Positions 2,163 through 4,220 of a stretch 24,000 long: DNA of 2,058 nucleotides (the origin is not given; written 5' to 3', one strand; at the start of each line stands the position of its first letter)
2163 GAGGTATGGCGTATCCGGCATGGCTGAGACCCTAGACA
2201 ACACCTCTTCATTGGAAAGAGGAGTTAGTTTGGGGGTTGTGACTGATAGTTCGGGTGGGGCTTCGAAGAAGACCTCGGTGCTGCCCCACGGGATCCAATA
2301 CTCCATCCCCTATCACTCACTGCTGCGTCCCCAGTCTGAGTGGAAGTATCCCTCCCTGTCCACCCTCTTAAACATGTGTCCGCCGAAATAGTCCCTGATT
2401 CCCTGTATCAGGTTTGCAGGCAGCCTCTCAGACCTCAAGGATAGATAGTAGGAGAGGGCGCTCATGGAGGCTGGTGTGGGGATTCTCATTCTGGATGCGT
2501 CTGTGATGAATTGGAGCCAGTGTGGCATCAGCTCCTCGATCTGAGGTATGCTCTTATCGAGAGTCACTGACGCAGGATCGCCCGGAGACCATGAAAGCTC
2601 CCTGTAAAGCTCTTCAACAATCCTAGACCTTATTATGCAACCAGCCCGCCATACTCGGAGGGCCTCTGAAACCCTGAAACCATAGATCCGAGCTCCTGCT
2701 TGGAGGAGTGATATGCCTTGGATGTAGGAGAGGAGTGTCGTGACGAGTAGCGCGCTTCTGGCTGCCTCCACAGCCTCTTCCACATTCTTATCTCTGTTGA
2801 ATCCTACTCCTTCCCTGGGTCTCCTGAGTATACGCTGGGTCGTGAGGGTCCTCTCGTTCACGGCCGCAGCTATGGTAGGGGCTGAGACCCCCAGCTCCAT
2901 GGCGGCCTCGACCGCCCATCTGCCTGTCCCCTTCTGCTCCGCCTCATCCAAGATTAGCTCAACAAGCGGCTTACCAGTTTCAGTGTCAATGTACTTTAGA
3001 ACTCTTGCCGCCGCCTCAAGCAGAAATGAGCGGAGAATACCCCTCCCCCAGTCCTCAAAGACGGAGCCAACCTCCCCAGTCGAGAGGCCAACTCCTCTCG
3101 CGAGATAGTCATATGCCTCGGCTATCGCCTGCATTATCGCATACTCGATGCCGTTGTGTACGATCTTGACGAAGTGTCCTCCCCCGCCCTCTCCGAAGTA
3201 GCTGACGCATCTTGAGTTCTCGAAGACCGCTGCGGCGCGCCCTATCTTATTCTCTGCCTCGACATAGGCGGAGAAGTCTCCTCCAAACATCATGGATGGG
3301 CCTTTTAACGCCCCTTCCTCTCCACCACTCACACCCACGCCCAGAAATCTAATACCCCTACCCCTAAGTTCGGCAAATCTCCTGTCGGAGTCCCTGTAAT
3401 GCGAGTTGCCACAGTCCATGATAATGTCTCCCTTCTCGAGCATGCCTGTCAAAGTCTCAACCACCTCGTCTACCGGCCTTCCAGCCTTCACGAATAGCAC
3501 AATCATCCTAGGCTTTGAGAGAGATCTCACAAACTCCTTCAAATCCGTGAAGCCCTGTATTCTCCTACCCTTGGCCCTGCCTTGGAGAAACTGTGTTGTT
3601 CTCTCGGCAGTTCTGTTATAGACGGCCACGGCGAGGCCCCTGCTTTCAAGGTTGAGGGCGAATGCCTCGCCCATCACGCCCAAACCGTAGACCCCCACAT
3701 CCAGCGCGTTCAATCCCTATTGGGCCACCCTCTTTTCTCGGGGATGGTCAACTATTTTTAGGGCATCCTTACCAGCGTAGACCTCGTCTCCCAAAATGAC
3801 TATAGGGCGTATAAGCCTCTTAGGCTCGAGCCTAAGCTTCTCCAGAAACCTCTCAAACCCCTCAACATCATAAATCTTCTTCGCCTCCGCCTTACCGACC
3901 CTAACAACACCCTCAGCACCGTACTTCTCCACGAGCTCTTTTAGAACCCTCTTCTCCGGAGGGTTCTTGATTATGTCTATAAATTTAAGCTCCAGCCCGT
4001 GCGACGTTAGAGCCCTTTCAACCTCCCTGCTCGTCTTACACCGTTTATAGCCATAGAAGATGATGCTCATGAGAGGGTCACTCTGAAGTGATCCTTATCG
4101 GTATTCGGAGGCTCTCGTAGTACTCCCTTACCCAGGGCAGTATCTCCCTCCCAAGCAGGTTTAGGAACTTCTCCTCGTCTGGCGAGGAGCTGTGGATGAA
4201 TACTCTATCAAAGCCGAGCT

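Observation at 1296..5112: fgd-like / arsC-like / gnd / larA-like operon: candidate F420-linked oxidative pentose-phosphate module in an archaeon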

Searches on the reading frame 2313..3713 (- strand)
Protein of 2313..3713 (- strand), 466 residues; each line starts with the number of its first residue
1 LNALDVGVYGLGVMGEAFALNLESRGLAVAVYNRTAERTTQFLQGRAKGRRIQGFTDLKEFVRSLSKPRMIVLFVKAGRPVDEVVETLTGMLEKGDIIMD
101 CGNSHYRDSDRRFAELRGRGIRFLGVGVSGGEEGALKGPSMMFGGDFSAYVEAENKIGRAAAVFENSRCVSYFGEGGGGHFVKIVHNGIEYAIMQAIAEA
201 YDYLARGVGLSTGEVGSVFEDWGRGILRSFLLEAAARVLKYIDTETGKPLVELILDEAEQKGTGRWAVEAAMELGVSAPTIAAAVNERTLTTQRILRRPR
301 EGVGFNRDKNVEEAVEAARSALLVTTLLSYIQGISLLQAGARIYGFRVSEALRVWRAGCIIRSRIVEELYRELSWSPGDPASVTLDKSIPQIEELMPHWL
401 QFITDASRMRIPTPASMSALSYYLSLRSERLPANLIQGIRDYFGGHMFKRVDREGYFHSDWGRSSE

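Call 5: search_protein_families(library=ncbifam, proteins=[window:2313-3713:-], max_evalue=0.01)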
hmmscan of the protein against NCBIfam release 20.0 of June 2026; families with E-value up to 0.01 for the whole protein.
window:2313-3713:- (466 aa): 10 families
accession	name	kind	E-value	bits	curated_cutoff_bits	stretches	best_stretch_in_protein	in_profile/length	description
NF006765.0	PRK09287.1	equivalog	1.3e-154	515.6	413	1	3-464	3-470/476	NADP-dependent phosphogluconate dehydrogenase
TIGR00873.1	gnd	equivalog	7.1e-146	486.7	426.7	1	5-461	1-465/467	decarboxylating NADP(+)-dependent phosphogluconate dehydrogenase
NF007161.0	PRK09599.1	subfamily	1.7e-70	237.6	271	2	5-291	2-275/302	NADP-dependent phosphogluconate dehydrogenase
TIGR00872.1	gnd_rel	equivalog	2.9e-63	213.9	297.2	1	6-289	3-270/299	phosphogluconate dehydrogenase (NAD(+)-dependent, decarboxylating)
NF008592.0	PRK11559.1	equivalog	2.1e-12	47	397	1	5-235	4-220/296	2-hydroxy-3-oxopropionate reductase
TIGR01505.1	tartro_sem_red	equivalog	7.3e-12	45.1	340.75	1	6-206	2-192/291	2-hydroxy-3-oxopropionate reductase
TIGR01692.1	HIBADH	equivalog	5.3e-10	39.1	291.6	1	10-218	3-200/288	3-hydroxyisobutyrate dehydrogenase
NF043037.1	ThreonDh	equivalog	8.8e-08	31.9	350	1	5-202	4-192/297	L-threonate dehydrogenase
NF012005.0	PRK15461.1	equivalog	3.3e-06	26.5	348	1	7-211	5-198/298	sulfolactaldehyde 3-reductase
NF011633.0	PRK15059.1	equivalog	0.00069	18.9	451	1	6-201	3-187/292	2-hydroxy-3-oxopropionate reductase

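Call 6: search_protein_families(library=pfam, proteins=[window:2313-3713:-], max_evalue=0.01)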
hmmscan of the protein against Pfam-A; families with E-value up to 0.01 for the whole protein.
window:2313-3713:- (466 aa): 4 families
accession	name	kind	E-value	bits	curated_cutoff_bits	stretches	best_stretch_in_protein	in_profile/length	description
PF00393.24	6PGD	-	1.3e-87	294.3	27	1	179-461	1-290/290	6-phosphogluconate dehydrogenase, C-terminal domain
PF03446.21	NAD_binding_2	-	3.1e-41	141.5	21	1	5-168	1-155/161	NAD binding domain of 6-phosphogluconate dehydrogenase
PF01488.26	Shikimate_DH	-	0.0032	18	24.3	1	5-63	14-74/138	Shikimate / quinate 5-dehydrogenase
PF02558.23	ApbA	-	0.0043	17.1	22.2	1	6-101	1-99/150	Ketopantoate reductase PanE/ApbA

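Call 71: find_related_loci(query=A5, collection=metagenome_contigs, flank=8000)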
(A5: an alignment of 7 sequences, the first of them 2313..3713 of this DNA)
Query A5 (466 aa) in metagenome_contigs; peptide patterns used: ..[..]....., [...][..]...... (x = any residue, [..] = any of these).
600 stretches matched a pattern (row limit reached: there are more); 598 encode a relative of the query (tblastn E <= 1e-3); the best 80 are kept; 80 distinct loci.
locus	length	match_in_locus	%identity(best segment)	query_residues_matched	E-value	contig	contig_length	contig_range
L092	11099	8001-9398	52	5-463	5e-151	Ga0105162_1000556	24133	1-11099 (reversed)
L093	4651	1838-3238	46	1-461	7e-134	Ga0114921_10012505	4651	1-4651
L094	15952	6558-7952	45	5-463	5e-128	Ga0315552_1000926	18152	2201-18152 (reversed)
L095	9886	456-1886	46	1-465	6e-125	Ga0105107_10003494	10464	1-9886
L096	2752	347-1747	43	2-461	8e-131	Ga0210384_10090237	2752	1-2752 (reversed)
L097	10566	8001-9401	44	1-461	2e-124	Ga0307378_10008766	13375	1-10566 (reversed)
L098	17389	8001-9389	44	5-461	9e-130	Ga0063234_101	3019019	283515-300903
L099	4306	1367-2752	45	7-461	6e-124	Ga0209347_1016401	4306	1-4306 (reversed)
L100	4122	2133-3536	43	3-465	2e-122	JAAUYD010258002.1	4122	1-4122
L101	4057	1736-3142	44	6-461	1e-122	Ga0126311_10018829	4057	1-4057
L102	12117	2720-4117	44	5-461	6e-120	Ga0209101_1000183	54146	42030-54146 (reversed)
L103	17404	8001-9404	43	2-461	9e-120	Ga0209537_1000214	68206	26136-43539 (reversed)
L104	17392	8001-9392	43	5-461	7e-120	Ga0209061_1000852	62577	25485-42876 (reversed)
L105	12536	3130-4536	45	1-461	4e-118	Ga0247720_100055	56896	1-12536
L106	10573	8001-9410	44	1-461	2e-117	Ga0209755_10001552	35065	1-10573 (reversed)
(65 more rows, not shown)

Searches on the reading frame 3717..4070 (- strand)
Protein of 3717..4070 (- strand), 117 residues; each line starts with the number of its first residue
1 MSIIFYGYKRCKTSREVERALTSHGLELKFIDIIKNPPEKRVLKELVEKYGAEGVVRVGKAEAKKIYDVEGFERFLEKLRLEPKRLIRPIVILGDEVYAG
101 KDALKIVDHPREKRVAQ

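Call 5: search_protein_families(library=ncbifam, proteins=[window:3717-4070:-], max_evalue=0.01)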
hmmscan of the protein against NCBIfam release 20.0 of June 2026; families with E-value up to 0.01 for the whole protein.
window:3717-4070:- (117 aa): 4 families
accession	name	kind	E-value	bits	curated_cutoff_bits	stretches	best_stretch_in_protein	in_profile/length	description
TIGR01617.1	arsC_related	subfamily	1.5e-08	34.9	75.05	1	3-57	1-57/117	Spx/MgsR family RNA polymerase-binding regulatory protein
TIGR00014.1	arsC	equivalog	5.4e-06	26.9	106.05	1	6-106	4-110/114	arsenate reductase (glutaredoxin)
TIGR02196.1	GlrX_YruB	hypoth_equivalog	0.0002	21.8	88.55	1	4-59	3-55/74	glutaredoxin-like protein, YruB-family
NF008107.0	PRK10853.1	equivalog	0.0017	18.5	121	1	3-58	3-58/119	ArsC family reductase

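Call 6: search_protein_families(library=pfam, proteins=[window:3717-4070:-], max_evalue=0.01)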
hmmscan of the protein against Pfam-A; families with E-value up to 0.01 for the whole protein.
window:3717-4070:- (117 aa): 2 families
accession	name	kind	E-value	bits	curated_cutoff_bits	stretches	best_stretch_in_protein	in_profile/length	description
PF00462.30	Glutaredoxin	-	0.00012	22.6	22.9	1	3-47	1-45/60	Glutaredoxin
PF03960.21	ArsC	-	0.0044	17.8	24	0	6-102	1-72/79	ArsC family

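Call 82: search_solved_structures(query=A6, max_evalue=1, show_alignments=2)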
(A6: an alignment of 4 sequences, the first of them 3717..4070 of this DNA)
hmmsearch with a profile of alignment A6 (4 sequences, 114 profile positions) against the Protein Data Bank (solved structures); distinct sequences matched with E-value up to 1: 32.
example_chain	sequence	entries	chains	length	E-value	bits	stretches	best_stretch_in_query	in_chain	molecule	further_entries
2m46_A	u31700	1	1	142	3.1e-09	39.9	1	2-100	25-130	Arsenate reductase, putative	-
3rdw_A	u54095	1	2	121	8.8e-08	35.3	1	3-106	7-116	Putative arsenate reductase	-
3fz4_A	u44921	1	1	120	1.9e-07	34.2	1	3-96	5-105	Putative arsenate reductase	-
3f0i_A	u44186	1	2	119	6e-06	29.4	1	1-102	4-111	Arsenate reductase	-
2mu0_A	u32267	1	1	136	1.9e-05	27.7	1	1-101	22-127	Arsenate reductase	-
2kok_A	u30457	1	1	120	3.8e-05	26.8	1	1-100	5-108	arsenate reductase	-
1rw1_A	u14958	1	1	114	4.8e-05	26.5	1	4-101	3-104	conserved hypothetical protein yffB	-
1jzw_A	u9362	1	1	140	0.0007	22.7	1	3-93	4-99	ARSENATE REDUCTASE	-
1i9d_A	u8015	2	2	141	0.00071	22.7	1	3-93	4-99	ARSENATE REDUCTASE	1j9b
1sjz_A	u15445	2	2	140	0.001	22.2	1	3-93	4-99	Arsenate reductase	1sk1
1sd8_A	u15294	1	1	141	0.001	22.2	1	3-93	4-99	Arsenate reductase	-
1sk0_A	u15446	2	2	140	0.0013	21.8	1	3-93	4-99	Arsenate reductase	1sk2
1s3d_A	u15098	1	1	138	0.0016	21.6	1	3-93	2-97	Arsenate reductase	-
3l78_A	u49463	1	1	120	0.0022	21.1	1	10-100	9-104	Regulatory protein spx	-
7f75_G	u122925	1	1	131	0.015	18.4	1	3-101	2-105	transcriptional regulator Spx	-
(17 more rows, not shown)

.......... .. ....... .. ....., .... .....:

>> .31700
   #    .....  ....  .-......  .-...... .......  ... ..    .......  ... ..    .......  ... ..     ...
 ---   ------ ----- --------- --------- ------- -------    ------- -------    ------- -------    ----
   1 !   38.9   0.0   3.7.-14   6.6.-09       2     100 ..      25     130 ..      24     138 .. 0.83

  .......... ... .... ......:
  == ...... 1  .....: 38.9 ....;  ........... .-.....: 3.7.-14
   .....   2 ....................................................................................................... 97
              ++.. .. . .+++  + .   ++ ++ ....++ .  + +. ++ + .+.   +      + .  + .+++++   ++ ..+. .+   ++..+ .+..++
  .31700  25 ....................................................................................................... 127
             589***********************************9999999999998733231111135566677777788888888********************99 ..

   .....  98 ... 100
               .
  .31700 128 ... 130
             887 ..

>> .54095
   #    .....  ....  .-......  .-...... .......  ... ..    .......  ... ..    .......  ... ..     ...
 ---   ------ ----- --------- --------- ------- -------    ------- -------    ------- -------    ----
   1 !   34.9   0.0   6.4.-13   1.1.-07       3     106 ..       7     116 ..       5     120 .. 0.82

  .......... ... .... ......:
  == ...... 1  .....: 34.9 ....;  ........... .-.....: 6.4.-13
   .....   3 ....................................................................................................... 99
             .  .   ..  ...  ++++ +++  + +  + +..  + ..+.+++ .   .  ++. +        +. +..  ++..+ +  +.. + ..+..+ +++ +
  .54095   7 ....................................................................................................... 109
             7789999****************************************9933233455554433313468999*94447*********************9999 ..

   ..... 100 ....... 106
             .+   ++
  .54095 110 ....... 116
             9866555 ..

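Call 85: predict_structure(protein=window:3717-4070:-)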
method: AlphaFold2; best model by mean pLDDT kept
length: 117 residues; sequences in the alignment: 1
mean_pLDDT: 51.0   pTM: 0.41
mean pLDDT of the five models: 51.0, 43.7, 43.7, 38.6, 38.7
residues with pLDDT >= 90: 0; 70-90: 1; 50-70: 66; < 50: 50
segments of 3 or more residues with pLDDT < 50: 1-13, 81-117
pLDDT, mean of each block of 10 residues (from residue 1): 44 55 56 56 63 57 62 63 42 43 32 33
secondary structure, 60 per line:
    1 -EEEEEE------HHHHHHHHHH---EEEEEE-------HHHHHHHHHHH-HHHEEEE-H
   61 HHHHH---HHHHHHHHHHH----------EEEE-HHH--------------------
elements in order: E2-7 H14-23 E27-32 H40-50 E55-58 H60-65 H69-79 E90-93
